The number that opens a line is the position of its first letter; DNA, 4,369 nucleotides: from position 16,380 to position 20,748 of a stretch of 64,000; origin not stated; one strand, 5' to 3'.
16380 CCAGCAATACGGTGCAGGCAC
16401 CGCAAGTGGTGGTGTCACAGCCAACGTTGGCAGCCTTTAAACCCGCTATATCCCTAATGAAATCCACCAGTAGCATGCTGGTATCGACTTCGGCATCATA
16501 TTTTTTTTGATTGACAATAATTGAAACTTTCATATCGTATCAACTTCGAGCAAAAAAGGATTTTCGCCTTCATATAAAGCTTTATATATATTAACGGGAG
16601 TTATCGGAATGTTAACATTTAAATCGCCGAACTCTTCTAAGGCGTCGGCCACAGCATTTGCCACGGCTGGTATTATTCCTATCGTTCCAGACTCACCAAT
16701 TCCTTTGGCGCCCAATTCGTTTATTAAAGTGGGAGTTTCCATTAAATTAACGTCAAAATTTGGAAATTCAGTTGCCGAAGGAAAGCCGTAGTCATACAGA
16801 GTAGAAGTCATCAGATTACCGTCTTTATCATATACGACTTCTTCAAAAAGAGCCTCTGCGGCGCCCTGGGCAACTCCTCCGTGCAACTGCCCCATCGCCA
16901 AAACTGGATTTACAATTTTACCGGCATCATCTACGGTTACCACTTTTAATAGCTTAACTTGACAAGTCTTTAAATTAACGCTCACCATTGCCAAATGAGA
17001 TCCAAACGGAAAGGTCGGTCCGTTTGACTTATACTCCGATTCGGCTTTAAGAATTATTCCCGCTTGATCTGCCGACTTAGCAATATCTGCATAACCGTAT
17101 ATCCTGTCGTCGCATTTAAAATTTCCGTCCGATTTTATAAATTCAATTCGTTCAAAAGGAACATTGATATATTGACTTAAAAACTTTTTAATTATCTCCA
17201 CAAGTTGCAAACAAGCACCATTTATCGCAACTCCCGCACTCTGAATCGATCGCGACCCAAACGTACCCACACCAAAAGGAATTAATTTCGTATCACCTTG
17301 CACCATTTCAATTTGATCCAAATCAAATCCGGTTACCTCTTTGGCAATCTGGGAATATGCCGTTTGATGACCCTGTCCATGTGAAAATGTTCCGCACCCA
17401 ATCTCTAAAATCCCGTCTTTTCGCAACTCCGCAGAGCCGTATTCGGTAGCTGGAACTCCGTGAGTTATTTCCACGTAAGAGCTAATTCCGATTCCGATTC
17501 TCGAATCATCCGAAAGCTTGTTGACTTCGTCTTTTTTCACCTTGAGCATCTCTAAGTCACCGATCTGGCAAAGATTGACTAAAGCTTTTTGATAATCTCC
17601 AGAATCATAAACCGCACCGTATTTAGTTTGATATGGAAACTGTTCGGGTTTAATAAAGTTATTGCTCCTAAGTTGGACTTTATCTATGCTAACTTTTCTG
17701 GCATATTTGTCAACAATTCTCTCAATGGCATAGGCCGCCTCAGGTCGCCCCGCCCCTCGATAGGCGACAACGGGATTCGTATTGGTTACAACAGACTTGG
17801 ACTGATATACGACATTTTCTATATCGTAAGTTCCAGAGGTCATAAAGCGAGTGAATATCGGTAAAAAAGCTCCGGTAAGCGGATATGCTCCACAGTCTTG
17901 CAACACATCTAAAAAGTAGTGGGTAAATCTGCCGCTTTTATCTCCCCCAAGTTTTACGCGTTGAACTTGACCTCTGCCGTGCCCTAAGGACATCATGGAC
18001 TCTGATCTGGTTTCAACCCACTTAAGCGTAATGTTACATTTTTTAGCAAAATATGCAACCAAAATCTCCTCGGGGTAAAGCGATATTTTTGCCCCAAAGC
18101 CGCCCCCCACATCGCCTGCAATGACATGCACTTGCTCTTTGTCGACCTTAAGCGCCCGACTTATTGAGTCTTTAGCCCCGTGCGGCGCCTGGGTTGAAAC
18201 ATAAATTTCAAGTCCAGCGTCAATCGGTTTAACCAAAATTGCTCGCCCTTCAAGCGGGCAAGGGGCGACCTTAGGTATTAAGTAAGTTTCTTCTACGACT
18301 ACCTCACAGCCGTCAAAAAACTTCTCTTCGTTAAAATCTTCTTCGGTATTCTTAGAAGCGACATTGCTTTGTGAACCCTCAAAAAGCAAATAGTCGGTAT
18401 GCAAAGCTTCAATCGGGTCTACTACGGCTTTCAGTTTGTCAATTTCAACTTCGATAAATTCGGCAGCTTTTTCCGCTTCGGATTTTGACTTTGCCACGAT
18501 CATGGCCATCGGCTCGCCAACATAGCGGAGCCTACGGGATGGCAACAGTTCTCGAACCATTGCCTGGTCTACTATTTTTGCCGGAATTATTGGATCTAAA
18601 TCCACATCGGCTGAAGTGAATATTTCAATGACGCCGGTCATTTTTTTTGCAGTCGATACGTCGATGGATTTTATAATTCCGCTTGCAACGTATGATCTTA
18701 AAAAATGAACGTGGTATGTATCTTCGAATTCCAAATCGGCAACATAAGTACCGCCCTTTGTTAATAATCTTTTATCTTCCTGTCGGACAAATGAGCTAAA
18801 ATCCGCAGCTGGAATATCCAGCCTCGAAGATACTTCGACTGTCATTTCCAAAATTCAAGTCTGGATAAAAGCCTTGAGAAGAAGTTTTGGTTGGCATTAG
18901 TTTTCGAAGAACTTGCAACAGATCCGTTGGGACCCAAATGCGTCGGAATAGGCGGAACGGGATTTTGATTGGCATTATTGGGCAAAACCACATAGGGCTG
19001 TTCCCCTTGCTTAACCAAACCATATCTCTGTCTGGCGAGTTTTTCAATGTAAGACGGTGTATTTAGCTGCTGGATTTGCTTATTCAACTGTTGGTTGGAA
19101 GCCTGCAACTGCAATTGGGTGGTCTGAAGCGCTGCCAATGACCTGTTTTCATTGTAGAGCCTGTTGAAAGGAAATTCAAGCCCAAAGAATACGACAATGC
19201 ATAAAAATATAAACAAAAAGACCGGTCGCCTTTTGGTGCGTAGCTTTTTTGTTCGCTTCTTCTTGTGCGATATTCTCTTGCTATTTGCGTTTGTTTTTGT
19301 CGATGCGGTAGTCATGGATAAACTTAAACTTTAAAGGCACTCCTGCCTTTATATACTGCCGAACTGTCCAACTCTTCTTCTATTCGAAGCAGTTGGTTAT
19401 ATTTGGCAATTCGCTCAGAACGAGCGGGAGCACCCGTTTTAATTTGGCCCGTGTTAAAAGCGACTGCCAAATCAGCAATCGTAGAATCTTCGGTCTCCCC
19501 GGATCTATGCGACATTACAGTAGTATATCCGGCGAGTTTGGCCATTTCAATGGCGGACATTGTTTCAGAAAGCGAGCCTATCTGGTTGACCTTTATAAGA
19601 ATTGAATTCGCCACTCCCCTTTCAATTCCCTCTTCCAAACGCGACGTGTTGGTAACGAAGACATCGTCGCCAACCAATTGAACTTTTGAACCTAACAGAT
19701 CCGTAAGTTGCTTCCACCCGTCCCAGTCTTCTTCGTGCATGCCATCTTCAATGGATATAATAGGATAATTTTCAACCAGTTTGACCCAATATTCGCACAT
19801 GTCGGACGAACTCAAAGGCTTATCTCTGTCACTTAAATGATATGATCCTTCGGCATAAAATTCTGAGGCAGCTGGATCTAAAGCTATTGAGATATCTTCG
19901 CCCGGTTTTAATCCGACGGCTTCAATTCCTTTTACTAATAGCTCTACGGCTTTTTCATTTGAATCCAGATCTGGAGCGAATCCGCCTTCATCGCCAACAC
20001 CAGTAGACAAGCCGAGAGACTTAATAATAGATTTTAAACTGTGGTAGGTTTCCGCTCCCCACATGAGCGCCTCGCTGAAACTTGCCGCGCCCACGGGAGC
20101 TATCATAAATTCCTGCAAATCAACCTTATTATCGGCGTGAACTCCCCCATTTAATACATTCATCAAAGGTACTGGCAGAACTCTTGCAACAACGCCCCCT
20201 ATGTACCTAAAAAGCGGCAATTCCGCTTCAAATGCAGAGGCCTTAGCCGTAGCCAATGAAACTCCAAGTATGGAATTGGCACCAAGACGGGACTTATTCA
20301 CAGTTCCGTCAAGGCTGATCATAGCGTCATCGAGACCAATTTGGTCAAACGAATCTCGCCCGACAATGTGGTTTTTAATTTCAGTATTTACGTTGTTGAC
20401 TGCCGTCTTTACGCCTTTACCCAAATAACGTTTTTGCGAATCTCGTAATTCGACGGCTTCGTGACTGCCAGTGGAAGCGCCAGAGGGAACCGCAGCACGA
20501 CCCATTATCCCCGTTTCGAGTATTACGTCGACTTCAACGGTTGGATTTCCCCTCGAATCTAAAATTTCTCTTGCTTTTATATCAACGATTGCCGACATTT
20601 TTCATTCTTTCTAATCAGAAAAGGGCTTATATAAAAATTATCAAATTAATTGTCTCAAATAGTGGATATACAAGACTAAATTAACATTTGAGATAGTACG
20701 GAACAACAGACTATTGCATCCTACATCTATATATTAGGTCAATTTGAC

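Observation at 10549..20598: Form-II CoxL-type molybdoenzyme cluster inserted into, and translationally coupled with, the eno-ftsB-DUF501-ppx locus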

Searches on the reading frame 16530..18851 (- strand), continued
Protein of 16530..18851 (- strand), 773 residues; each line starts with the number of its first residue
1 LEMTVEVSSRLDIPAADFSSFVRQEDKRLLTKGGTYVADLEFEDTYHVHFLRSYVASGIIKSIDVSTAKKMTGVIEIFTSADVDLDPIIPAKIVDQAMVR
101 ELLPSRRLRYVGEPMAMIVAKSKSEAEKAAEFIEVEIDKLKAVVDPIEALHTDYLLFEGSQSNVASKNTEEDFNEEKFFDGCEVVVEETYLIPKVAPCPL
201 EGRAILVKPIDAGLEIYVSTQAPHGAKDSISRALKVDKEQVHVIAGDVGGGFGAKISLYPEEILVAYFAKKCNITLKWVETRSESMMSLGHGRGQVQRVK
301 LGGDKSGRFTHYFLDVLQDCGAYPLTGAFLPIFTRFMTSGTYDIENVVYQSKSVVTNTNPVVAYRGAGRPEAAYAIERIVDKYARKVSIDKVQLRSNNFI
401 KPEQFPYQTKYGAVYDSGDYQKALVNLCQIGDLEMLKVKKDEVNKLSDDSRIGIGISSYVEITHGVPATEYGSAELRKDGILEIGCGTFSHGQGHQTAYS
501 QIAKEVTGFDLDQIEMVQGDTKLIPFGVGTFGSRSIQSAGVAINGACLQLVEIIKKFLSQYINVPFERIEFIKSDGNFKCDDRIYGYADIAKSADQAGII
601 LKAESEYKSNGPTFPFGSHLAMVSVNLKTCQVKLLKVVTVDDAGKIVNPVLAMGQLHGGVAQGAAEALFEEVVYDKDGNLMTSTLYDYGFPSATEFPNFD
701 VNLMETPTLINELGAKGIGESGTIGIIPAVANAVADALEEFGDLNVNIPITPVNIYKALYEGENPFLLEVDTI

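Call 40: find_encoding_contigs(protein=P0067, flank=10000, max_places=1)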
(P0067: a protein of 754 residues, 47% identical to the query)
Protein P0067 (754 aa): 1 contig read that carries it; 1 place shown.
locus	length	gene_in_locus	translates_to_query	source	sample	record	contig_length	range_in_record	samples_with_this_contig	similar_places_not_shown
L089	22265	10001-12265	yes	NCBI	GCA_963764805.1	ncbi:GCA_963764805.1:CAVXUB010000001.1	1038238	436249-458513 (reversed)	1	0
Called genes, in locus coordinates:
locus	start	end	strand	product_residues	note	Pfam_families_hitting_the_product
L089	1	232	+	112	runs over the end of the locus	PF00156:Pribosyltran (weak), PF14572:Pribosyl_synth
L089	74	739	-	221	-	PF02082:Rrf2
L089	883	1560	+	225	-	PF01386:Ribosomal_L25p, PF14693:Ribosomal_TL5_C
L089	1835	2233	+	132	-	PF01195:Pept_tRNA_hydro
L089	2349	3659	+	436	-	PF17757:UvrB_inter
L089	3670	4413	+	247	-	PF02559:CarD_TRCF_RID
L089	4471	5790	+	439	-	PF00271:Helicase_C, PF03461:TRCF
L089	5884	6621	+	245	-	-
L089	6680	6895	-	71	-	-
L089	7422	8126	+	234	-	PF03819:MazG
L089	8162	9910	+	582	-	PF03952:Enolase_N, PF00113:Enolase_C, PF04977:DivIC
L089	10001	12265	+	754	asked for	PF01315:Ald_Xan_dh_C, PF02738:MoCoBD_1, PF20256:MoCoBD_2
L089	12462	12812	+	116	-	PF01799:Fer2_2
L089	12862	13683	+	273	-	PF00941:FAD_binding_5, PF03450:CO_deh_flav_C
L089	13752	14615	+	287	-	PF13191:AAA_16 (faint), PF00004:AAA (faint), PF07726:AAA_3 (faint), PF07728:AAA_5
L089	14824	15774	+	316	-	PF05762:VWA_CoxE, PF13519:VWA_2 (weak)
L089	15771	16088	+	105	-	PF02625:XdhC_CoxI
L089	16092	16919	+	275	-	PF02625:XdhC_CoxI (weak), PF13478:XdhC_C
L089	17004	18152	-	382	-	PF06737:Transglycosylas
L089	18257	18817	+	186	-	PF01128:IspD (weak), PF12804:NTP_transf_3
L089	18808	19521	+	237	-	PF06240:COXG, PF10604:Polyketide_cyc2 (weak)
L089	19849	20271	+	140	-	PF04417:DUF501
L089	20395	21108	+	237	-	PF02541:Ppx-GppA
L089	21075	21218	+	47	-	-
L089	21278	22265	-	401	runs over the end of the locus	-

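Call 52: search_protein_families(library=ncbifam, proteins=[P0019, P0003], max_evalue=1e-20)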
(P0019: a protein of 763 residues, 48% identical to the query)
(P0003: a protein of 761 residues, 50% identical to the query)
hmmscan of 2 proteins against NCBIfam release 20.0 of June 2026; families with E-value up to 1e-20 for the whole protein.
P0019 (763 aa): 13 families
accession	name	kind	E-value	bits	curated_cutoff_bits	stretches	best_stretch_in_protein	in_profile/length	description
NF041018.1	glyceraldDH_alpha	equivalog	4.1e-199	663.6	790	1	4-746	3-740/741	glyceraldehyde dehydrogenase subunit alpha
TIGR02416.1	CO_dehy_Mo_lg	equivalog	6.3e-173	576.9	991.15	1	12-748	1-769/770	aerobic carbon-monoxide dehydrogenase large subunit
NF040766.1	CODH_aero_grp5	exception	6.1e-168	560.4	950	2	3-575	4-585/785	aerobic carbon-monoxide dehydrogenase large subunit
NF043082.1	XdhA_XDHase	equivalog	2.1e-124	416.3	780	1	17-753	14-755/758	xanthine dehydrogenase subunit XdhA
NF007426.0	PRK09970.1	equivalog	2.4e-120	402.9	916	1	4-752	6-757/761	xanthine dehydrogenase molybdenum-binding subunit XdhA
TIGR03194.1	4hydrxCoA_A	equivalog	1.5e-111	374.1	994.55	1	21-750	14-746/746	4-hydroxybenzoyl-CoA reductase subunit alpha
TIGR03196.1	pucD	equivalog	2e-85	287.7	783.65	1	10-730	9-741/763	xanthine dehydrogenase subunit D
NF045668.1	pterin_aldehy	equivalog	1.2e-84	285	1100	1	30-750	204-904/905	molybdopterin-dependent aldehyde oxidoreductase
TIGR02965.1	xanthine_xdhB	equivalog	5.6e-77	259.6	849.5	1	21-752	18-756/758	xanthine dehydrogenase molybdopterin binding subunit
TIGR03313.1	Se_sel_red_Mo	hypoth_equivalog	1.6e-74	251.2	1101.9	1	159-746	362-945/951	molybdopterin-dependent oxidoreductase Mo/Fe-S-binding subunit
NF041671.1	peri_hyde_PaoC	equivalog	3.4e-69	234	1180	1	23-744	37-725/735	aldehyde oxidoreductase molybdenum-binding subunit PaoC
TIGR03311.1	Se_dep_XDH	equivalog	5e-64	216.7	830.45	1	5-543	163-680/848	selenium-dependent xanthine dehydrogenase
TIGR02969.1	mam_aldehyde_ox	subfamily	2.5e-47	161.1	1912.3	1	4-735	576-1289/1330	aldehyde oxidase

P0003 (761 aa): 13 families
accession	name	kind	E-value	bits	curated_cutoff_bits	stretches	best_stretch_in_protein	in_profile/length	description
NF041018.1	glyceraldDH_alpha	equivalog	5.5e-186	620.2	790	1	17-750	2-740/741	glyceraldehyde dehydrogenase subunit alpha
NF040766.1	CODH_aero_grp5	exception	1.4e-150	503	950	2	15-565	2-570/785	aerobic carbon-monoxide dehydrogenase large subunit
TIGR02416.1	CO_dehy_Mo_lg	equivalog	9.5e-146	487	991.15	1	26-752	1-769/770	aerobic carbon-monoxide dehydrogenase large subunit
NF043082.1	XdhA_XDHase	equivalog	1e-107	361.2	780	1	18-755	1-753/758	xanthine dehydrogenase subunit XdhA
NF007426.0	PRK09970.1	equivalog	2.7e-100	336.6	916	1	15-754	3-755/761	xanthine dehydrogenase molybdenum-binding subunit XdhA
TIGR03194.1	4hydrxCoA_A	equivalog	1.8e-98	330.8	994.55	1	31-753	10-745/746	4-hydroxybenzoyl-CoA reductase subunit alpha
TIGR03196.1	pucD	equivalog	7.1e-79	266.1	783.65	1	22-750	7-754/763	xanthine dehydrogenase subunit D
TIGR03313.1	Se_sel_red_Mo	hypoth_equivalog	1.3e-70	238.2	1101.9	1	161-752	351-947/951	molybdopterin-dependent oxidoreductase Mo/Fe-S-binding subunit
NF045668.1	pterin_aldehy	equivalog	5.2e-70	236.6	1100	1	44-754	204-904/905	molybdopterin-dependent aldehyde oxidoreductase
TIGR03311.1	Se_dep_XDH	equivalog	2.1e-67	227.9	830.45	1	16-545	160-675/848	selenium-dependent xanthine dehydrogenase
NF041671.1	peri_hyde_PaoC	equivalog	1.8e-64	218.4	1180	1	14-746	14-723/735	aldehyde oxidoreductase molybdenum-binding subunit PaoC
TIGR02965.1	xanthine_xdhB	equivalog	2.2e-60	204.7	849.5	1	32-755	15-755/758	xanthine dehydrogenase molybdopterin binding subunit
TIGR02969.1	mam_aldehyde_ox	subfamily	5.8e-39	133.4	1912.3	1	6-735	564-1288/1330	aldehyde oxidase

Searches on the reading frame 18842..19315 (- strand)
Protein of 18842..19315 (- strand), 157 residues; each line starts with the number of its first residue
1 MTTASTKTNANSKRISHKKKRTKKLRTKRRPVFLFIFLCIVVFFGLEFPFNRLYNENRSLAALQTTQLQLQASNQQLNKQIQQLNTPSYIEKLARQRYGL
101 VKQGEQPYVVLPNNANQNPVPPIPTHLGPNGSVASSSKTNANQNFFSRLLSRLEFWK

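Call 4: search_protein_families(library=pfam, proteins=[window:18842-19315:-])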
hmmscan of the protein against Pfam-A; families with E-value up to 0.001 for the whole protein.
window:18842-19315:- (157 aa): 1 family
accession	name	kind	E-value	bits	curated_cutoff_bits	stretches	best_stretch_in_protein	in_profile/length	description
PF04977.20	DivIC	-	2.2e-18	66.3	28.9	1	35-111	1-78/80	Septum formation initiator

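Call 5: search_protein_families(library=ncbifam, proteins=[window:18842-19315:-])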
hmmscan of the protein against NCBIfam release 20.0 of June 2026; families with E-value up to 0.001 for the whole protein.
window:18842-19315:- (157 aa): 3 families
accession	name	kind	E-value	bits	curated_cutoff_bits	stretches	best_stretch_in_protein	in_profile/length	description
NF002058.0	PRK00888.1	equivalog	1e-06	28.6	101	1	50-123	26-100/111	cell division protein FtsB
TIGR02209.1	ftsL_broad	equivalog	4.2e-06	26.6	42.45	1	31-100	5-73/85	cell division protein FtsL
NF053549.1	FtsL_Actino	equivalog_domain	3.8e-05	23.5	55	1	60-111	32-82/83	cell division protein FtsL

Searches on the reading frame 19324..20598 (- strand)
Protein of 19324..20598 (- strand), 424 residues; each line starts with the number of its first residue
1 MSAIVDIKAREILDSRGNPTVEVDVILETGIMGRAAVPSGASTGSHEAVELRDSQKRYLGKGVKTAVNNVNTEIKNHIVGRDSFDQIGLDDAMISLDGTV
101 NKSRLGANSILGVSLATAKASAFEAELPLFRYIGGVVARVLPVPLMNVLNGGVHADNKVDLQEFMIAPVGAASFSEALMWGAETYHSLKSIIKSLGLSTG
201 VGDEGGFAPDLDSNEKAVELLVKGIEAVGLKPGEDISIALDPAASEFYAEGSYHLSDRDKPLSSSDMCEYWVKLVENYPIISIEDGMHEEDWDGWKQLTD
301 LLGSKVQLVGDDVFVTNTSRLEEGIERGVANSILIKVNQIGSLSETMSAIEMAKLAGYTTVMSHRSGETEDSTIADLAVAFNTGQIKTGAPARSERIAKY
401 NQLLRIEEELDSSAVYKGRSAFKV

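Call 4: search_protein_families(library=pfam, proteins=[window:19324-20598:-])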
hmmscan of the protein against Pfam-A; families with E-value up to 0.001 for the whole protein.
window:19324-20598:- (424 aa): 4 families
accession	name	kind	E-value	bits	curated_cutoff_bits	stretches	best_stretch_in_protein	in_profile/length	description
PF00113.28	Enolase_C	-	1.4e-128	428.8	21.5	1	139-423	2-294/296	Enolase, C-terminal TIM barrel domain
PF03952.21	Enolase_N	-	2.6e-57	193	35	1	4-133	1-131/131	Enolase, N-terminal domain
PF13378.12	MR_MLE_C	-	1.2e-05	25.5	29.4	1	266-387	58-175/219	Enolase C-terminal domain-like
PF07476.17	MAAL_C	-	0.00046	19.9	27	1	296-384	130-219/249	Methylaspartate ammonia-lyase C-terminus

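Call 5: search_protein_families(library=ncbifam, proteins=[window:19324-20598:-])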
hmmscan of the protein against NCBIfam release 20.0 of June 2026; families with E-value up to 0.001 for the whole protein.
window:19324-20598:- (424 aa): 3 families
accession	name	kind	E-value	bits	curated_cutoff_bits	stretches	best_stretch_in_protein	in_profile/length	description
TIGR01060.2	eno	equivalog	5.8e-203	674.2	300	1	4-423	1-423/425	phosphopyruvate hydratase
NF006223.0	PRK08350.1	equivalog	1e-22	80.9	624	1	1-150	1-136/341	hypothetical protein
TIGR02534.1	mucon_cyclo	subfamily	2.9e-06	26.6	334.95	0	279-389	214-320/368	muconate/chloromuconate family cycloisomerase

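Call 11: find_encoding_contigs(protein=window:19324-20598:-, flank=10000, max_places=6)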
Protein window:19324-20598:- (424 aa): 16 contigs read that carry it; 1 place shown.
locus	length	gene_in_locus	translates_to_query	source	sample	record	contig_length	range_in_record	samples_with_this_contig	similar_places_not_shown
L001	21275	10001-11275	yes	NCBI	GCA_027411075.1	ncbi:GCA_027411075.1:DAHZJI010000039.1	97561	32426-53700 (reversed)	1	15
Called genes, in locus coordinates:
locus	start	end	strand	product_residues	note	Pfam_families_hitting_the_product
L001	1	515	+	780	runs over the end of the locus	PF01804:Penicil_amidase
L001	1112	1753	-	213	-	PF22234:Rv2466c-like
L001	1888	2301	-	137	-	-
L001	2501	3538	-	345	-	PF00480:ROK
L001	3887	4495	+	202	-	PF00149:Metallophos (faint), PF12850:Metallophos_2 (weak)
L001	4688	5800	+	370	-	PF04203:Sortase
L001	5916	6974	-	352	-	PF13460:NAD_binding_10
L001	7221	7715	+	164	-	PF01047:MarR, PF12802:MarR_2, PF09339:HTH_IclR (faint), PF13463:HTH_27 (faint), PF25212:HVO_A0114 (weak), PF12840:HTH_20 (faint)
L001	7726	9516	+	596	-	PF00083:Sugar_tr, PF06609:TRI12, PF07690:MFS_1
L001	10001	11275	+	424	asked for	PF03952:Enolase_N, PF00113:Enolase_C, PF13378:MR_MLE_C (weak)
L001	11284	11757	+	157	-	PF04977:DivIC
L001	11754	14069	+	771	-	PF01315:Ald_Xan_dh_C, PF02738:MoCoBD_1, PF20256:MoCoBD_2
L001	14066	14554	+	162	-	PF13085:Fer2_3 (weak), PF01799:Fer2_2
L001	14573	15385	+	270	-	PF00941:FAD_binding_5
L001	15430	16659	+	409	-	PF02625:XdhC_CoxI, PF13478:XdhC_C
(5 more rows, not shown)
